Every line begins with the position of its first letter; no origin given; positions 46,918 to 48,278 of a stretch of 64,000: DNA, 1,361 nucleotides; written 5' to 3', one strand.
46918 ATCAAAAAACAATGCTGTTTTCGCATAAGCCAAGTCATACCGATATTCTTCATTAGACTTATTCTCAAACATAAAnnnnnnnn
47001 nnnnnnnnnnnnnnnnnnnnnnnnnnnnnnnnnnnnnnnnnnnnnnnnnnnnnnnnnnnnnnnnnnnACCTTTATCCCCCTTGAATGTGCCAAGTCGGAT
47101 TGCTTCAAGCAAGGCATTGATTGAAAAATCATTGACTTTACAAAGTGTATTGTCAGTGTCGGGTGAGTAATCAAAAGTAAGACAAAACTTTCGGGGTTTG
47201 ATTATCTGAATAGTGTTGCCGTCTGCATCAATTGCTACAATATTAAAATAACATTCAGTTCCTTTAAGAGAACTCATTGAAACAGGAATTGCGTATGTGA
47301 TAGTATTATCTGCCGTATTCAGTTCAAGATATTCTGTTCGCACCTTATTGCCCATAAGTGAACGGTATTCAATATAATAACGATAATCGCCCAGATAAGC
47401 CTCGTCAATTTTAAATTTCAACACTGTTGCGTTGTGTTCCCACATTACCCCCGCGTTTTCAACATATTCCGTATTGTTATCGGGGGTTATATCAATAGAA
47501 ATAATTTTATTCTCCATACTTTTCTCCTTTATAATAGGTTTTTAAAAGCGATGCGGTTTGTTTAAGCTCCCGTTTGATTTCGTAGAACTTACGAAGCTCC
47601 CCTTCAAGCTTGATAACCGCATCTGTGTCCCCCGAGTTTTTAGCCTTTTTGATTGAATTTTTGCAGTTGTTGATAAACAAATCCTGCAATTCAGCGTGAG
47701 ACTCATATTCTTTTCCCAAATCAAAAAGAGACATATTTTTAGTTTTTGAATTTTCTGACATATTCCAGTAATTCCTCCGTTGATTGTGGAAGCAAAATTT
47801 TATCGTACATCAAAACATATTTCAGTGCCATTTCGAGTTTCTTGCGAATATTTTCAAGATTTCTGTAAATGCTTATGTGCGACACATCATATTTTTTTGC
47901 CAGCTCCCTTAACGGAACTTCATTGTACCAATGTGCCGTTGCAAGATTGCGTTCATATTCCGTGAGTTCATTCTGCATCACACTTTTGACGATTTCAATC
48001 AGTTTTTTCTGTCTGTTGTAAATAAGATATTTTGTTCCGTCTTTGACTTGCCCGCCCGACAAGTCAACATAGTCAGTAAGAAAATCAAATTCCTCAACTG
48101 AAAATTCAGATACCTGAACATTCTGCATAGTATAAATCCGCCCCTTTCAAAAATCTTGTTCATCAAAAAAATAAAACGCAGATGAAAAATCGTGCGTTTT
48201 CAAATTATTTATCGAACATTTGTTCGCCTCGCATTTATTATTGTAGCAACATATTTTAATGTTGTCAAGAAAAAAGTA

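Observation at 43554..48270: Integrase-less, capsid-less phage-derived module: SOS promoter -> sigma-like factor -> leaderless fibre/esterase -> lysin-XhlA-holin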

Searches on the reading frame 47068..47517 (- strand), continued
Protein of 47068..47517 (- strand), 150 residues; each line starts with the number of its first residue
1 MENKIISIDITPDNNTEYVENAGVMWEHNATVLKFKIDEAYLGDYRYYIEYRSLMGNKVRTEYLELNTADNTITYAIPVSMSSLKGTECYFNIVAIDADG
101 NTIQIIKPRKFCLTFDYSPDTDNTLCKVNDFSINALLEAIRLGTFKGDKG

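Call 101: fold_search(model_id=the predicted structure, library=viral)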
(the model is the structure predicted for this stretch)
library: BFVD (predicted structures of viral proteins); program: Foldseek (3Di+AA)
matches with E <= 10: 1522; with E <= 0.001: 148
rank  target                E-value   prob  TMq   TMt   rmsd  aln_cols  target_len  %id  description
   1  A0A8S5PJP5            3.4e-09  1.00  0.63  0.12   7.4       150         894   15  BppU domain protein (Fragment) [Siphoviridae sp. ctRcp9]
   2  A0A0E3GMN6            1.1e-08  1.00  0.52  0.16  10.1       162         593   15  Tail protein [Bacillus phage Stahl]
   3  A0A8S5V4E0            1.3e-08  1.00  0.62  0.12  10.5       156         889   12  BppU domain protein [Myoviridae sp. ct8iP21]
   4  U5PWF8                1.4e-08  1.00  0.56  0.19   6.3       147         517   14  Tailspike protein [Bacillus phage Slash]
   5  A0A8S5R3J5            1.7e-08  1.00  0.60  0.19  11.8       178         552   12  Baseplate component [Siphoviridae sp. ctdm01]
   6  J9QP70                2.2e-08  1.00  0.60  0.22   6.5       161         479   19  BppU N-terminal domain-containing protein [Listeria phage P70]
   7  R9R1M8                2.4e-08  1.00  0.52  0.15   6.4       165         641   17  BppU N-terminal domain-containing protein [Lactococcus phage phi7]
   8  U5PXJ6                3.3e-08  1.00  0.57  0.13   6.0       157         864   15  Tailspike protein [Bacillus phage Staley]
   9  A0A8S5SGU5            3.3e-08  1.00  0.49  0.22  11.4       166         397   16  Baseplate component [Siphoviridae sp. ct9zP9]
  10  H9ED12                3.8e-08  1.00  0.52  0.13  13.2       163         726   18  Neck passage structure protein [Lactococcus phage ASCC191]
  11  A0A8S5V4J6            4.0e-08  1.00  0.56  0.41   9.2       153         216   18  Tail fiber protein [Myoviridae sp. ctKkB1]
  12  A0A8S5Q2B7            4.0e-08  1.00  0.53  0.30   5.8       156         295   15  BppU domain protein (Fragment) [Siphoviridae sp. ctOrJ23]
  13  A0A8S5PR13            4.8e-08  1.00  0.52  0.52   6.6       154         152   15  Baseplate component [Siphoviridae sp. ctkJH11]
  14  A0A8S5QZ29            5.5e-08  1.00  0.59  0.33   5.4       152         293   15  Collagen triple helix repeat protein (Fragment) [Siphoviridae sp. cttWj13]
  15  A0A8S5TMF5            5.8e-08  1.00  0.56  0.24  10.4       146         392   15  Tail protein [Siphoviridae sp. ct9UA16]
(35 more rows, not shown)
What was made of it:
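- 47080..47517 (-): Fibre protein p566, residues 1-146: BppU-type baseplate-anchor domain. BFVD: BppU-domain, tailspike and neck-passage proteins (call 101).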

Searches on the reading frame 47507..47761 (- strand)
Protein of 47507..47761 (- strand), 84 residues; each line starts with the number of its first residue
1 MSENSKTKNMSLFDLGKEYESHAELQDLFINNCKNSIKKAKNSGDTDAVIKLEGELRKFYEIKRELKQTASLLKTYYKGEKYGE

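Call 3: search_protein_families(library=pfam, proteins=[window:47507-47761:-], max_evalue=0.1)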
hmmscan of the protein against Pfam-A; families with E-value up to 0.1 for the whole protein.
window:47507-47761:- (84 aa): 0 families

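Call 4: search_protein_families(library=phrogs, proteins=[window:47507-47761:-], max_evalue=0.01)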
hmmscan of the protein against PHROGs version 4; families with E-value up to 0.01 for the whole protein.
window:47507-47761:- (84 aa): 0 families

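Call 34: search_protein_families(library=ncbifam, proteins=[window:47507-47761:-], max_evalue=0.1)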
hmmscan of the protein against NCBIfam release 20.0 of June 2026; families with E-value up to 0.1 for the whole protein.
window:47507-47761:- (84 aa): 1 family
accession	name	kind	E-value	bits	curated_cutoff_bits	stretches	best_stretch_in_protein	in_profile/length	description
NF047830.1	lanti_ElxA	subfamily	0.015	15.4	75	0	55-79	9-35/55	epilancin family lantibiotic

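Call 44: find_related_loci(query=A4, collection=viral_contigs, flank=10000)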
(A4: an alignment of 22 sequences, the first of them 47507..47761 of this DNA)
Query A4 (84 aa) in viral_contigs; peptide patterns used: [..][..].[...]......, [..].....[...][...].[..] (x = any residue, [..] = any of these).
79 stretches matched a pattern, but none encodes a relative of the query by tblastn (E <= 1e-3).

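Call 46: search_solved_structures(query=A4, max_evalue=5)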
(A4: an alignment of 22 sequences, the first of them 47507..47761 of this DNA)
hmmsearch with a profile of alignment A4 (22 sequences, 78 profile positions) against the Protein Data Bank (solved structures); distinct sequences matched with E-value up to 5: 36.
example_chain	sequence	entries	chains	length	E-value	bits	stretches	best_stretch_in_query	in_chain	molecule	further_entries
7rmy_A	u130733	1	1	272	9e-05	25.7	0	34-60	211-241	De Novo designed tunable homodimer, D_3-337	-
8g4k_A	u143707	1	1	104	0.0015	21.8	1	32-68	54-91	5HCS_TGFBR2_1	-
7rmx_A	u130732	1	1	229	0.0041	20.4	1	30-59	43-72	Tunable symmetric protein, D_3_212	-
7qnl_AAA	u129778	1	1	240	0.015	18.6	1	26-64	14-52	DARPIN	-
7tal_A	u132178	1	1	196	0.045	17.1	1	24-59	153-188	D4_deltaDARP LOV2-DARPin fusion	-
8a3k_UNK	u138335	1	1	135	0.046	17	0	39-71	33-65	sc-apCC-4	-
7tbq_A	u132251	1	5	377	0.047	17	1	24-56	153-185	D7 LOV2-DARPin fusion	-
9lm8_A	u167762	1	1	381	0.047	17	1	26-69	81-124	bvFP-Pfr21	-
9k8e_A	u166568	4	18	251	0.096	16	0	33-64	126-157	Cage-t32-Zn1-HEHE-35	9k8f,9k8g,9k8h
9tau_A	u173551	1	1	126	0.1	15.9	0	32-64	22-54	De novo photoenzyme variant ABLE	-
9tav_A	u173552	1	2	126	0.1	15.9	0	31-62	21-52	De novo photoenzyme photoABLE2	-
6w6x_A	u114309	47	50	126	0.11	15.8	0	32-63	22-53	De novo designed ABLE protein | De novo designed ABLE | D-ABLE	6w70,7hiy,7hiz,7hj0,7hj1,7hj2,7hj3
1yzm_A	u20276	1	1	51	0.11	15.8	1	26-57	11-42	FYVE-finger-containing Rab5 effector protein rabenosyn-5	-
1z0j_B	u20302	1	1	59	0.15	15.4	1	16-56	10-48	FYVE-finger-containing Rab5 effector protein rabenosyn-5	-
7tbn_A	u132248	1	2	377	0.18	15.2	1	21-57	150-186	D11 LOV2-DARPin fusion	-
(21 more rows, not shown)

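Call 99: find_homologous_proteins(query=A4, max_evalue=0.001)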
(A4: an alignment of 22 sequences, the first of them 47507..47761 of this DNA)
Query A4 (22 sequences) (84 aa, profile of the alignment): 273 proteins with E <= 0.001 among 3220 candidates; the best 120 are listed.
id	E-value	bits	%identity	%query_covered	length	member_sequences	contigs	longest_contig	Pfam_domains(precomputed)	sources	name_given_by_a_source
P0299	4.1e-35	137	60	89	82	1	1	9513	-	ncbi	-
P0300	1.1e-34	136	60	89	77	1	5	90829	-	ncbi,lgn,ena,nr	ncbi:MAG: hypothetical protein IKV25_07260 [Clostridia bacterium]|nr:hypothetical protein [Clostridi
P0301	1.5e-34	136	61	89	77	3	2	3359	-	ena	-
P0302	2.7e-34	135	60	89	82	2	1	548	-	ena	-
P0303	3.9e-34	134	61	89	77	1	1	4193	-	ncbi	-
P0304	5.5e-34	134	63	87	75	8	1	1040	-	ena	-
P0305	5.6e-34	134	61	89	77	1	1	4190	-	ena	-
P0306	5.7e-34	134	60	89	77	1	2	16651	-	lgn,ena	-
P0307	6.4e-34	134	62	87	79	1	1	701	-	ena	-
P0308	6.7e-34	134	63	87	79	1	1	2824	-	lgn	-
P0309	6.8e-34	134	63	89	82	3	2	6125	-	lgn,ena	-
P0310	7.2e-34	133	60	87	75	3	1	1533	-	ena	-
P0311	8.6e-34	133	59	87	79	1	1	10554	-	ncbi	-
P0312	9.5e-34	133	60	89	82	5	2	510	-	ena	-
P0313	1.1e-33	133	60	89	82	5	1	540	-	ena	-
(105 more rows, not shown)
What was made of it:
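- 47507..47761 (-): p84: small helical protein of unknown function. 273 clusters, all 72-93 aa and unannotated (call 99).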

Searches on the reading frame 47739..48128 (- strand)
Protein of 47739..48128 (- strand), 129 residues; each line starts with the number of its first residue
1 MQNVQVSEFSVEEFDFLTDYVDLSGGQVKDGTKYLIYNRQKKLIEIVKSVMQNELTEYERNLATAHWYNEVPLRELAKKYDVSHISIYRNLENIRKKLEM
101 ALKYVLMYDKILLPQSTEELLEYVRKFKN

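Call 3: search_protein_families(library=pfam, proteins=[window:47739-48128:-], max_evalue=0.1)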
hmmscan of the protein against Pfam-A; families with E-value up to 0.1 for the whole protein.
window:47739-48128:- (129 aa): 7 families
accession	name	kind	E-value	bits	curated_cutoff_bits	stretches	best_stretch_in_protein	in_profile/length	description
PF04297.20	UPF0122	-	0.0034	18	22.7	1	49-110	12-73/101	Putative helix-turn-helix protein, YlxM / p13 like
PF21280.2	Helicase_dom4_arc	-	0.0085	16.4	27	1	35-93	29-91/125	Archaeal helicase, domain 4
PF08279.18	HTH_11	-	0.03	14.6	25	1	71-98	16-43/55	HTH domain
PF04545.22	Sigma70_r4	-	0.052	13.5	24.1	1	54-87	4-37/50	Sigma-70, region 4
PF13816.12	Dehydratase_hem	-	0.058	13.2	25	1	52-124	232-302/310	Haem-containing dehydratase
PF04967.18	HTH_10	-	0.063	13.5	23.1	0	71-98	24-51/53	HTH DNA binding domain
PF07638.17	Sigma70_ECF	-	0.089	13.1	21.1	0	73-102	154-183/185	ECF sigma factor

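Call 4: search_protein_families(library=phrogs, proteins=[window:47739-48128:-], max_evalue=0.01)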
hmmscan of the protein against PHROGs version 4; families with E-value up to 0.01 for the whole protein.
window:47739-48128:- (129 aa): 3 families
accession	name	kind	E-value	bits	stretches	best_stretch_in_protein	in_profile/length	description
phrog_11138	-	unknown function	0.0014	20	1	37-103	75-140/142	-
phrog_1740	-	transcription regulation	0.0028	17.2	1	46-104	160-218/567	RNA polymerase sigma factor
phrog_35709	-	other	0.0086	17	0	36-106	31-95/139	kinase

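Call 34: search_protein_families(library=ncbifam, proteins=[window:47739-48128:-], max_evalue=0.1)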
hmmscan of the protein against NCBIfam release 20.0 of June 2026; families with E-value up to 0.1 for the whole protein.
window:47739-48128:- (129 aa): 11 families
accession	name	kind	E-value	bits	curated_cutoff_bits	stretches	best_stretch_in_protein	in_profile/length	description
TIGR02937.1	sigma70-ECF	superfamily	2.6e-06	27.2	42.9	1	39-100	103-163/165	sigma-70 family RNA polymerase sigma factor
NF045758.2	YlxM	equivalog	0.00011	22.3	80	1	53-99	15-61/72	YlxM family DNA-binding protein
NF001070.0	PRK00118.1-6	equivalog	0.0026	18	117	1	50-110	14-74/110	putative DNA-binding protein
TIGR02989.1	Sig-70_gvs1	subfamily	0.0037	17.2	124.55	1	53-99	109-155/158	RNA polymerase sigma-70 factor, Rhodopirellula/Verrucomicrobium family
NF001067.0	PRK00118.1-2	equivalog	0.0058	17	156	1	50-110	18-78/110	putative DNA-binding protein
NF001068.0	PRK00118.1-4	equivalog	0.006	17.2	125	1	51-126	16-92/113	putative DNA-binding protein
TIGR03001.1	Sig-70_gmx1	subfamily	0.01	15.2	154.6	1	34-106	142-213/244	RNA polymerase sigma-70 factor, Myxococcales family 1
NF001308.0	PRK00254.1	equivalog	0.016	13.4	1216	1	52-127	563-632/720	ATP-dependent DNA helicase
NF001066.0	PRK00118.1-1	equivalog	0.022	15.1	147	1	54-121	19-87/110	putative DNA-binding protein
TIGR04381.1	HTH_TypR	domain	0.029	14.4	30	1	54-91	5-42/49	TyrR/PhhR family helix-turn-helix DNA-binding protein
NF003257.0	PRK04217.1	equivalog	0.032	14.4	115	1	68-118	56-104/110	hypothetical protein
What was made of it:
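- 47739..48128 (-): sig129: 129-aa HTH protein of the sigma region 4 / YlxM (UPF0122) type. NCBIfam sigma70-ECF 2.6e-6 and YlxM 1e-4, both below cut-off (call 34).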

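Call 43: find_related_loci(query=A3, collection=viral_contigs, flank=10000)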
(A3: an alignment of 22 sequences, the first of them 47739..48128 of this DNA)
Query A3 (129 aa) in viral_contigs; peptide patterns used: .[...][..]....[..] (x = any residue, [..] = any of these).
41 stretches matched a pattern, but none encodes a relative of the query by tblastn (E <= 1e-3).

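Call 45: search_solved_structures(query=A3, max_evalue=1)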
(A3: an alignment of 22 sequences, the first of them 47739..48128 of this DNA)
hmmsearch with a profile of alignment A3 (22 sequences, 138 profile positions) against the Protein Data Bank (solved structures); distinct sequences matched with E-value up to 1: 14.
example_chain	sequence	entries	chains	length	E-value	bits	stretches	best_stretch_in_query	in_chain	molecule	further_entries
1s7o_A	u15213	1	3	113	0.00024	24.2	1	56-134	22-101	Hypothetical UPF0122 protein SPy1201/SpyM3_0842/SPs1042/spyM18_1152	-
1res_A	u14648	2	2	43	0.0029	20.7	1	61-95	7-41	GAMMA DELTA-RESOLVASE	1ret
3o60_A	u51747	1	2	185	0.0039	20.3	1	58-110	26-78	Lin0861 protein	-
1xsv_A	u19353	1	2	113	0.0039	20.3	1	54-136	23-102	Hypothetical UPF0122 protein SAV1236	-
7bhy_A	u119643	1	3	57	0.014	18.4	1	65-103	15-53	Deoxyribonucleoside regulator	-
2lvs_A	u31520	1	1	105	0.015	18.3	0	63-97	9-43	Putative uncharacterized protein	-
1zr2_A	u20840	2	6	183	0.039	17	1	61-95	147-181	Transposon gamma-delta resolvase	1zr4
2gm4_A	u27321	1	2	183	0.04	17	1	61-95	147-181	Transposon gamma-delta resolvase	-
1gdt_A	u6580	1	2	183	0.041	16.9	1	61-95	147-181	PROTEIN (GAMMA DELTA RESOLVASE)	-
2m8e_A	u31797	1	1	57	0.12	15.5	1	55-97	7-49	SLEEPING BEAUTY TRANSPOSASE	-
8r7y_A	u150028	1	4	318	0.21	14.7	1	66-103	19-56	Deoxyribonucleoside regulator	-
8jzt_A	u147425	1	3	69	0.25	14.4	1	55-100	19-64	RNA polymerase sigma factor SigF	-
6urs_A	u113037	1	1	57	0.29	14.2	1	55-97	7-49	Sleeping Beauty transposase PAI subdomain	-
3kln_A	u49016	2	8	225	0.67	13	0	47-103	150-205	Transcriptional regulator, LuxR family | Transcriptional regulator VpsT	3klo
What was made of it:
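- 47739..48128 (-): Profile against PDB: best hit 1s7o UPF0122, 2.4e-4 (call 45).
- On Sigma-70 family sigma factor (ECF or TcdR/UviA group, Xpf): Sequence hits to sigma70-ECF and YlxM models are below their cut-offs (calls 3, 34, 45).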

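Call 65: find_homologous_proteins(query=A3, max_evalue=0.001)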
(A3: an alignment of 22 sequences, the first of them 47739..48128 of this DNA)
Query A3 (22 sequences) (129 aa, profile of the alignment): 218 proteins with E <= 0.001 among 3003 candidates; the best 120 are listed.
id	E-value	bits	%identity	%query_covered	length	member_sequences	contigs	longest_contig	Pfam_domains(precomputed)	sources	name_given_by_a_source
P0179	3.7e-62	226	40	94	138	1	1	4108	-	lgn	-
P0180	1.1e-61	225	38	98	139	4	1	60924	-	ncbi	-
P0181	2.0e-61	224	41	87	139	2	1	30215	-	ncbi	-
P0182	2.0e-61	224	41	98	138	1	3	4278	-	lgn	-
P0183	2.4e-61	223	40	93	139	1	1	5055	-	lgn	-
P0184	5.2e-61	222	38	94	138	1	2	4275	-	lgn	-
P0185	6.4e-61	222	40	95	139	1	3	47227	PF04297.21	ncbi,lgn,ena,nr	ncbi:MAG: sigma-70 family RNA polymerase sigma factor [Clostridia bacterium]|nr:sigma-70 family RNA 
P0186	3.3e-60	220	38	97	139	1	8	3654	PF04297.21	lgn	-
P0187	3.6e-60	220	40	97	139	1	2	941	PF04297.21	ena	-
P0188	5.5e-60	219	40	93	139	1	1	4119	PF13384.13,PF04297.21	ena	-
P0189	6.1e-60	219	44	91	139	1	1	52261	-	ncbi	-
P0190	1.1e-59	218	40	95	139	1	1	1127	PF04297.21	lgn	-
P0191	1.2e-59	218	37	97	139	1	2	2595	PF04297.21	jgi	-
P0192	1.3e-59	218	38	95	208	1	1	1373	-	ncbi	-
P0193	1.5e-59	218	39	97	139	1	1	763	-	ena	-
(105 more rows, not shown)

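Call 77: predict_structure(alignment_id=A5)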
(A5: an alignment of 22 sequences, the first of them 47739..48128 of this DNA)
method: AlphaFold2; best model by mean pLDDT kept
length: 129 residues; sequences in the alignment: 22
mean_pLDDT: 69.0   pTM: 0.54
mean pLDDT of the five models: 69.0, 67.5, 66.5, 64.1, 61.8
residues with pLDDT >= 90: 42; 70-90: 19; 50-70: 32; < 50: 36
segments of 3 or more residues with pLDDT < 50: 1-6, 20-36, 107-114, 127-129
pLDDT, mean of each block of 10 residues (from residue 1): 47 52 42 53 79 92 93 95 95 90 55 50 50
secondary structure, 60 per line:
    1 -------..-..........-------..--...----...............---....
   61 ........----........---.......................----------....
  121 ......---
elements in order: H11-20 E32-34 H39-53 H57-68 H73-80 H84-106 H117-126
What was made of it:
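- On Sigma-70 family sigma factor (ECF or TcdR/UviA group, Xpf): No region 2 match in Pfam or NCBIfam, and all scores are below family cut-offs (calls 3, 34, 77).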

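Call 79: fold_search(model_id=the predicted structure, library=pdb)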
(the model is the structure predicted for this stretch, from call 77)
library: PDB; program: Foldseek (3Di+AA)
matches with E <= 10: 466; with E <= 0.001: 0
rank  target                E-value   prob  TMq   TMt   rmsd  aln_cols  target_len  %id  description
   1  9a50_A                6.4e-03  1.00  0.44  0.23  13.0       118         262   14  Integrative model of RPSB-RPOC by crosslinking MS and deep learning (released 2024-09-18)
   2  6dv9_F                7.7e-03  1.00  0.45  0.34  10.4        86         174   13  Crystal structure of Mycobacterium tuberculosis transcription initiation complex(ECF sigma factor L) containing 5nt RN (released 2019-02-20)
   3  8x6g_H                1.0e-02  1.00  0.40  0.22  13.3       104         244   16  Cryo-EM structure of Staphylococcus aureus sigB-dependent RNAP-promoter open complex (released 2024-06-05)
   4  3hug_K                1.1e-02  1.00  0.46  0.77   2.0        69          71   14  Crystal structure of Mycobacterium tuberculosis anti-sigma factor RslA in complex with -35 promoter binding domain of  (released 2010-03-02)
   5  9a7s_A                1.3e-02  1.00  0.43  0.23   9.5        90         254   18  Integrative model of RPSD-RPOB by crosslinking MS and deep learning (released 2024-09-18)
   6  1xsv_A                1.5e-02  0.99  0.32  0.39  13.7       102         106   22  X-ray crystal structure of conserved hypothetical UPF0122 protein SAV1236 from Staphylococcus aureus subsp. aureus Mu5 (released 2004-10-26)
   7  3hug_C                2.6e-02  1.00  0.42  0.66   3.4        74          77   12  Crystal structure of Mycobacterium tuberculosis anti-sigma factor RslA in complex with -35 promoter binding domain of  (released 2010-03-02)
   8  3hug_E                2.8e-02  1.00  0.46  0.76   1.7        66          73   11  Crystal structure of Mycobacterium tuberculosis anti-sigma factor RslA in complex with -35 promoter binding domain of  (released 2010-03-02)
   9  7lq4_A                3.1e-02  1.00  0.48  0.32   1.1        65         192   26  Rr (RsiG)2-(c-di-GMP)2-WhiG complex (released 2021-07-14)
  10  2h27_A                3.1e-02  1.00  0.47  0.82   1.1        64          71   17  Crystal Structure of Escherichia coli SigmaE Region 4 Bound to its-35 Element DNA (released 2006-08-22)
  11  2h27_D                3.3e-02  1.00  0.49  0.88   1.1        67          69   16  Crystal Structure of Escherichia coli SigmaE Region 4 Bound to its-35 Element DNA (released 2006-08-22)
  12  3hug_G                3.8e-02  1.00  0.45  0.75   1.6        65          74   11  Crystal structure of Mycobacterium tuberculosis anti-sigma factor RslA in complex with -35 promoter binding domain of  (released 2010-03-02)
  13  3hug_A                3.8e-02  1.00  0.41  0.62   4.0        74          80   12  Crystal structure of Mycobacterium tuberculosis anti-sigma factor RslA in complex with -35 promoter binding domain of  (released 2010-03-02)
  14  1s7o_C                4.8e-02  0.99  0.42  0.49  10.2        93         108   17  Crystal structure of putative DNA binding protein SP_1288 from Streptococcus pygenes (released 2004-06-29)
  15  5zx2_F                4.8e-02  0.98  0.40  0.30  17.1       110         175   15  Mycobacterium tuberculosis RNA polymerase transcription initiation complex with ECF sigma factor sigma H and 7nt RNA (released 2019-03-20)
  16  1s7o_B                5.1e-02  0.98  0.37  0.45  10.3       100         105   22  Crystal structure of putative DNA binding protein SP_1288 from Streptococcus pygenes (released 2004-06-29)
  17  1s7o_A                6.1e-02  0.99  0.43  0.51   9.1        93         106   22  Crystal structure of putative DNA binding protein SP_1288 from Streptococcus pygenes (released 2004-06-29)
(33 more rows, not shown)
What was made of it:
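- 47739..48128 (-): In the AF2 model the core 40-106 superposes on sigma-E region 4 at 1.1 A (calls 77, 79).
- On Sigma-70 family sigma factor (ECF or TcdR/UviA group, Xpf): Residues 40-106 superpose on sigma-E region 4 (rmsd 1.1 A over 64-67 aa, calls 77, 79).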
